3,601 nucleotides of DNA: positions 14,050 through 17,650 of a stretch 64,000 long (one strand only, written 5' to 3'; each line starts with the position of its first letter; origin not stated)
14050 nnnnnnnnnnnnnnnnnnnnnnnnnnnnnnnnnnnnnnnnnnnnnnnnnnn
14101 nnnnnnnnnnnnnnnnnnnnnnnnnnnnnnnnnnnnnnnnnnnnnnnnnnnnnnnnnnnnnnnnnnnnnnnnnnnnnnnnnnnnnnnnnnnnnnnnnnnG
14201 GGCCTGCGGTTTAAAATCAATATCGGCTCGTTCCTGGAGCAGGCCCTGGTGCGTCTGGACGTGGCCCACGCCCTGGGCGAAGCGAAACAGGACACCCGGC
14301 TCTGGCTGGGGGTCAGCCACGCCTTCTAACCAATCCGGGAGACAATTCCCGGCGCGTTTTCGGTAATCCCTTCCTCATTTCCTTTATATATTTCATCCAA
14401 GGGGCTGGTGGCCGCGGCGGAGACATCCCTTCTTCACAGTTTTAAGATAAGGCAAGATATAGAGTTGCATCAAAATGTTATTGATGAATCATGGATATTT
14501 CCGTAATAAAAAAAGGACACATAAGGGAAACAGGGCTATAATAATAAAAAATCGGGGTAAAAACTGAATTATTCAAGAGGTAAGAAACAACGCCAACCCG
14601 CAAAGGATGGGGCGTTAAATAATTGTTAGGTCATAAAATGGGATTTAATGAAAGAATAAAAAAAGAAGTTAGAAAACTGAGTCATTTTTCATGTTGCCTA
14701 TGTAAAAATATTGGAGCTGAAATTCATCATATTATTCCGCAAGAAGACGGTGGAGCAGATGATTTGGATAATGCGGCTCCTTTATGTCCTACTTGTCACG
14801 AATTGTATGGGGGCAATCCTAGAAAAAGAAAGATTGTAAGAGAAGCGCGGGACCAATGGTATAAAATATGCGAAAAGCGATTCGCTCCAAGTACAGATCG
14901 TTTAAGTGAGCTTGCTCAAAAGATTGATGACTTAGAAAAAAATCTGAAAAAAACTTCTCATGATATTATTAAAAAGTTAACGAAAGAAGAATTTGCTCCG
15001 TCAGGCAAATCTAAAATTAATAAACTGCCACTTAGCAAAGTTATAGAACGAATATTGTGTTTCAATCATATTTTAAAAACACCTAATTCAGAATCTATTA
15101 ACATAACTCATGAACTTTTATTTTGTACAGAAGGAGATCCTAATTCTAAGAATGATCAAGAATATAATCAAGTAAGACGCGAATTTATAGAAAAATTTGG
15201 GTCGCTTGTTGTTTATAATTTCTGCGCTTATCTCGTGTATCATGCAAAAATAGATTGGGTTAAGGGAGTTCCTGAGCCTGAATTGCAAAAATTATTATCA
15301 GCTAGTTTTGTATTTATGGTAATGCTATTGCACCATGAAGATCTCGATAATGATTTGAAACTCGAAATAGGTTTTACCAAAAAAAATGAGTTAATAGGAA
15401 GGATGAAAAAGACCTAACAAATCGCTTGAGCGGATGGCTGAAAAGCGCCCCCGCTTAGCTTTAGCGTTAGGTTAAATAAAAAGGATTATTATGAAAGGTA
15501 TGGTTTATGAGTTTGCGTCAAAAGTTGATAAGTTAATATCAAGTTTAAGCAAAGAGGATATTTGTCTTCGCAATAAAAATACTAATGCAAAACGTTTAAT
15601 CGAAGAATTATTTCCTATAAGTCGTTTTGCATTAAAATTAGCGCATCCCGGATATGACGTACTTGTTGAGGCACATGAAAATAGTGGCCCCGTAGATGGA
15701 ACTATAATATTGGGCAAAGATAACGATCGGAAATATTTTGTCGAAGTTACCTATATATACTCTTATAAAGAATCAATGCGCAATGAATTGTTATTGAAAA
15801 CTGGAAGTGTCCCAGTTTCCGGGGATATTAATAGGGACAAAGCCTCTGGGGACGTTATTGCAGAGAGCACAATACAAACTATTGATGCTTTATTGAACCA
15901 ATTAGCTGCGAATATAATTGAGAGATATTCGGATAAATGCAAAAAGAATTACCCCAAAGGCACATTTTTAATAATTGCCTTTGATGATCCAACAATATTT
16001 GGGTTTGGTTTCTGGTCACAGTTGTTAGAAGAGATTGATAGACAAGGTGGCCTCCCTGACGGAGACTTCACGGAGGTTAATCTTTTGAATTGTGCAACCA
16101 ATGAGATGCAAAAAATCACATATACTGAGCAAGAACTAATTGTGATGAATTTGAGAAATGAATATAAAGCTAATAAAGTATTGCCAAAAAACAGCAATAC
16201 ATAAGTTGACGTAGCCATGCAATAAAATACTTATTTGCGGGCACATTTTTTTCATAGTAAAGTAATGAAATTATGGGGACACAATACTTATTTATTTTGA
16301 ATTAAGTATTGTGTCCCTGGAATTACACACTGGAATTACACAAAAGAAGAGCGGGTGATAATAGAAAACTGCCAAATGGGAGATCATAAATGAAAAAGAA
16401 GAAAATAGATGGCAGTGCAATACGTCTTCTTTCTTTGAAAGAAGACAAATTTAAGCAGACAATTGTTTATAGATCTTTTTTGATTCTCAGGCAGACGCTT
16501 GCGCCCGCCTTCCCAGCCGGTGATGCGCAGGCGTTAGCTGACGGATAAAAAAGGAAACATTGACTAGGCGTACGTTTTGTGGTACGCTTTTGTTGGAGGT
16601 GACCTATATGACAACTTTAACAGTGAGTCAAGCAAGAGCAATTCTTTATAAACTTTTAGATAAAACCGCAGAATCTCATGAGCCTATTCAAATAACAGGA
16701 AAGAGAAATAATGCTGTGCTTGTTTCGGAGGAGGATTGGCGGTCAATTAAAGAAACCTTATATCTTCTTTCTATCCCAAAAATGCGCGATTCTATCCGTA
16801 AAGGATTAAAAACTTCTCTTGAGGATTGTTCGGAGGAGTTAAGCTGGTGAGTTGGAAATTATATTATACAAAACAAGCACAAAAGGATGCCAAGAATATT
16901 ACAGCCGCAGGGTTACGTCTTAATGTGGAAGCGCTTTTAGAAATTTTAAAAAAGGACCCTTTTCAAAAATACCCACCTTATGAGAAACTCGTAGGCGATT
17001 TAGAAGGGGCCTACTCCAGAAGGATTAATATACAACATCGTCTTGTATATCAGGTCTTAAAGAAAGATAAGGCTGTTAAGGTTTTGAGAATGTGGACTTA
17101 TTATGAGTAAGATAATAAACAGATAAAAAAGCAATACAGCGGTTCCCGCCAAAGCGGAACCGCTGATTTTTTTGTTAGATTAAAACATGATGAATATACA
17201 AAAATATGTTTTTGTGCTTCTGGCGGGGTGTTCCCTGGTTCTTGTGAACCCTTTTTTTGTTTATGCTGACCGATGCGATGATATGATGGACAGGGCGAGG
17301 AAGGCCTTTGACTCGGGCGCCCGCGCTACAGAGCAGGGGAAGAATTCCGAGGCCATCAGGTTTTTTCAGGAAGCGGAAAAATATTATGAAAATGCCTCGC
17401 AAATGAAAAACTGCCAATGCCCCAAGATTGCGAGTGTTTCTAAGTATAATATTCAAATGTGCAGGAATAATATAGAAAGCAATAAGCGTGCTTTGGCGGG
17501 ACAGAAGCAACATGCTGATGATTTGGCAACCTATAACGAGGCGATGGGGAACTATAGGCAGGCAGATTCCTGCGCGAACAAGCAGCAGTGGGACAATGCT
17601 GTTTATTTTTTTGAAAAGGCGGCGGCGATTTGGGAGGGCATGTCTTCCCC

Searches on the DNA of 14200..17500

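Call 67: search_with_rna_model(model_id=R1, source=window, start=14200, end=17500, filters=off, max_evalue=10, show_alignments=5)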
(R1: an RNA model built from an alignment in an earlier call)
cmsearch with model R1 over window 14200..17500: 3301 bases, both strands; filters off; matches with E-value up to 10: 13.
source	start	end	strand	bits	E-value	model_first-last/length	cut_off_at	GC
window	15412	15472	+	53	3.4e-13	1-104/104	no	0.52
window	15412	15472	-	9.3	0.37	1-104/104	no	0.52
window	15587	15630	-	9.1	0.42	1-104/104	no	0.32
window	17121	17180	+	6.8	1.8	1-104/104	no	0.42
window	15718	15752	-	6.7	1.9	1-104/104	no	0.34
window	16279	16314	-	6.6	2.1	1-104/104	no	0.19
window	16279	16314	+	6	3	1-104/104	no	0.19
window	15587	15630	+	5.9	3.2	1-104/104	no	0.32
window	15987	16009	+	5.5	4.1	1-104/104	no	0.35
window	17375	17422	-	4.9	6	26-80/104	no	0.38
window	14585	14631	-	4.7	6.6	1-104/104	no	0.45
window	15987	16030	-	4.2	9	1-104/104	no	0.36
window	15718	15752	+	4.1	9.8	1-104/104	no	0.34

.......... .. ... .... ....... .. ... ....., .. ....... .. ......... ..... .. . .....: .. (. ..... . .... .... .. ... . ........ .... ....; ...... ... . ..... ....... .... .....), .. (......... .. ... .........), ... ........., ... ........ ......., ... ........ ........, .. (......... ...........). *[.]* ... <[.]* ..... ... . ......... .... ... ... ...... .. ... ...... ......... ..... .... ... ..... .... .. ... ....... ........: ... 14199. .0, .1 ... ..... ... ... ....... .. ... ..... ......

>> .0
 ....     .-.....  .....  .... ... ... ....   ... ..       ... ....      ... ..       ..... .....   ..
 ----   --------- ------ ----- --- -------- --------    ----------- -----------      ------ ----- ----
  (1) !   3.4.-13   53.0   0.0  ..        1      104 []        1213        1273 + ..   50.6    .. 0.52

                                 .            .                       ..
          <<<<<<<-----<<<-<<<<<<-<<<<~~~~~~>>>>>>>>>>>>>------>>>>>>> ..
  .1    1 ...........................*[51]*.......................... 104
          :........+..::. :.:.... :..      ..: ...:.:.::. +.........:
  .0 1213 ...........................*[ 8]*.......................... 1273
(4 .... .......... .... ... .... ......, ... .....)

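Call 91: search_with_rna_model(model_id=R2, source=window, start=14200, end=17500, filters=off, max_evalue=10, show_alignments=5)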
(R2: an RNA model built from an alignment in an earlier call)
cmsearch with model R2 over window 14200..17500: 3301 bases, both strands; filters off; matches with E-value up to 10: 8.
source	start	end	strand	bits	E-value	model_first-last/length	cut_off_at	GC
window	15412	15472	+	54.1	1e-11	1-76/76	no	0.52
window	17121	17180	+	11.5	0.13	1-76/76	no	0.42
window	15412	15472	-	8.6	0.65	1-76/76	no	0.52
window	15587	15630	-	7.6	1.1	1-76/76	no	0.32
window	15718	15752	-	6.2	2.3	1-76/76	no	0.34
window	15987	16030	+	5.8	2.9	1-76/76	no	0.36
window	17137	17165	-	4.1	7.5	17-60/76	no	0.69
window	15987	16030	-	3.8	8.9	1-76/76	no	0.36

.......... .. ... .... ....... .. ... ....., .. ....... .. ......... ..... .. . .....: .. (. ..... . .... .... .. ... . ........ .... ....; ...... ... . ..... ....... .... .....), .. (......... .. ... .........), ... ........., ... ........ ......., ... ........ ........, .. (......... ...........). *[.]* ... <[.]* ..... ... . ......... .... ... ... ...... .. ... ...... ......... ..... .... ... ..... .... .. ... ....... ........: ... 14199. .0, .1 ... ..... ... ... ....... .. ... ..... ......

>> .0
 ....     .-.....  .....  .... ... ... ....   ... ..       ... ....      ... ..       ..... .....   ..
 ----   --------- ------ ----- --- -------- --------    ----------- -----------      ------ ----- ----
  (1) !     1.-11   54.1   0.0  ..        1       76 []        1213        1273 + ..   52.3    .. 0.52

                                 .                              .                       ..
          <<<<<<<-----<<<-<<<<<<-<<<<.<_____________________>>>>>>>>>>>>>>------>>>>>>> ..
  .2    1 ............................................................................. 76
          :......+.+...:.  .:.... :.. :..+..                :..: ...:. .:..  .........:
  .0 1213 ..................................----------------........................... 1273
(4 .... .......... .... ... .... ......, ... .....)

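Call 95: search_rna_families(source=window, start=14200, end=17500, threshold=evalue, max_evalue=1)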
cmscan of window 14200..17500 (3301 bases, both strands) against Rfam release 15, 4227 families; matches with E-value up to 1: 2.
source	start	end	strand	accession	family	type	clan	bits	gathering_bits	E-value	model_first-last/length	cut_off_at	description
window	16261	16328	+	RF00464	mir-92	Gene; miRNA;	CL00137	19.6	47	0.18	1-80/80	no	mir-92 microRNA precursor family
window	16243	16340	+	RF04180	BTnc231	Gene; sRNA;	-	19.5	80.4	0.78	1-154/154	no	Bacteroides sRNA BTnc231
